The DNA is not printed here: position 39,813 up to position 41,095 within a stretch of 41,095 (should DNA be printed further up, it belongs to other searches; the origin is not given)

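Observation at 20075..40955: Giant ~7,000-aa secreted protein with an unusual mixed module architecture fills half the window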

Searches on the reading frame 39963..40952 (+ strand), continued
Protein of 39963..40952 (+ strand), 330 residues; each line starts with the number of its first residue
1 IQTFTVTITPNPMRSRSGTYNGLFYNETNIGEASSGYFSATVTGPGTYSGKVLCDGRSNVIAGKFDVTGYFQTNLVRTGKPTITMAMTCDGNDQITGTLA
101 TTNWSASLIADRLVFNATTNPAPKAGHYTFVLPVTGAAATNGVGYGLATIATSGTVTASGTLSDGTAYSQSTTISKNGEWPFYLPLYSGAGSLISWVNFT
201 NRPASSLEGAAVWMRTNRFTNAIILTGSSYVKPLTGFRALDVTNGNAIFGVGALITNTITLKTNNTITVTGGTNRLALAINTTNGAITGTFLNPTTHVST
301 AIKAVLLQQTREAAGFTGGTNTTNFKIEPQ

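Call 79: find_encoding_contigs(protein=P0304, flank=10000, max_places=2)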
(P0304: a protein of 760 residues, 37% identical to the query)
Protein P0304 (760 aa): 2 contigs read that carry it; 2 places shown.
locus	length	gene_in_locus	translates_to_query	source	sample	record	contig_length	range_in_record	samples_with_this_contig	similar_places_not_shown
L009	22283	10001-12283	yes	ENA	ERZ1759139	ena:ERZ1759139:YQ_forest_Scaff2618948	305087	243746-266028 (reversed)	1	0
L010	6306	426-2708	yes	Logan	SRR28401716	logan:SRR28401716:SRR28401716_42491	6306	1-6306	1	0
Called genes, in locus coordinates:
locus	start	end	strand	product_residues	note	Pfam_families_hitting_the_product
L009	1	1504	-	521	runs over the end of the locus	PF12072:RNase_Y_N, PF00013:KH_1 (weak), PF01966:HD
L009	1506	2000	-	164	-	PF01812:5-FTHF_cyc-lig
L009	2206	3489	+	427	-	PF01408:GFO_IDH_MocA, PF19051:GFO_IDH_MocA_C2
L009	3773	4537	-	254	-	PF13489:Methyltransf_23, PF01209:Ubie_methyltran, PF07021:MetW, PF08241:Methyltransf_11, PF08242:Methyltransf_12, PF13649:Methyltransf_25, PF13847:Methyltransf_31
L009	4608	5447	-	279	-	PF00889:EF_TS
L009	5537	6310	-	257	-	PF00318:Ribosomal_S2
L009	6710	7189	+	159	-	PF12804:NTP_transf_3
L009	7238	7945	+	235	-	PF06439:3keto-disac_hyd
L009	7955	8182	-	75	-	-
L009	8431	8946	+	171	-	PF01202:SKI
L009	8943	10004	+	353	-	PF08331:QueG_DUF1730, PF25160:LdpA_Fe-S-bd (faint), PF12838:Fer4_7 (faint), PF13484:Fer4_16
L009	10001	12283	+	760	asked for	PF03160:Calx-beta, PF13004:BACON (weak), PF17957:Big_7 (weak), PF18998:Flg_new_2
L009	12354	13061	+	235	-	-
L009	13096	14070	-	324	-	PF01368:DHH, PF02272:DHHA1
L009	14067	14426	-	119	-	PF02033:RBFA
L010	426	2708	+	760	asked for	PF03160:Calx-beta, PF13004:BACON (weak), PF17957:Big_7 (weak), PF18998:Flg_new_2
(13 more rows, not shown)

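Call 85: search_protein_families(library=ncbifam, proteins=[P0157, P0175, P0229, P0269, P0146, P0144, P0140], max_evalue=0.1)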
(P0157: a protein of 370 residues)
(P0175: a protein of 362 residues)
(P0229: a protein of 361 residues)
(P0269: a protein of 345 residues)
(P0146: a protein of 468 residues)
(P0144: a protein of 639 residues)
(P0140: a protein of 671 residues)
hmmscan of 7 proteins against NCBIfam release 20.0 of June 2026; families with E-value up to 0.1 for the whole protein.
P0157 (370 aa): 0 families

P0175 (362 aa): 0 families

P0229 (361 aa): 0 families

P0269 (345 aa): 1 family
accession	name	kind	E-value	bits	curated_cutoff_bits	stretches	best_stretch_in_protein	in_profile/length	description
NF040680.1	chromo_anti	equivalog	0.0079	16.1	86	0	34-96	65-124/133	enediyne antibiotic chromoprotein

P0146 (468 aa): 2 families
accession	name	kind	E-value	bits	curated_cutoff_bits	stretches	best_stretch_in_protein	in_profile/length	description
NF058578.1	CPR_pilus_PamR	equivalog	0.00048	19.1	300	1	44-135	57-142/297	pilus system RbmA-like protein PamR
TIGR03900.1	prc_long_Delta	hypoth_equivalog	0.0066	14.4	660.95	1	41-129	872-970/973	MXAN_5808 family serine peptidase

P0144 (639 aa): 2 families
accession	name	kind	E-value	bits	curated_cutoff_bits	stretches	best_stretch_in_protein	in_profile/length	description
NF047961.1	adhesin_HupY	equivalog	0.00057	18.1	1250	1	78-127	198-246/978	leucine-rich repeat adhesin HupY/LrrG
TIGR02543.1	List_Bact_rpt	repeat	0.00067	20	20.95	1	195-229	4-40/44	TIGR02543 family repeat protein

P0140 (671 aa): 1 family
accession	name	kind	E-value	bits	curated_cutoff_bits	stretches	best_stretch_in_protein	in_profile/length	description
TIGR01643.1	YD_repeat_2x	repeat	0.0007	20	15.8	1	35-63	1-29/42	YD repeat-containing protein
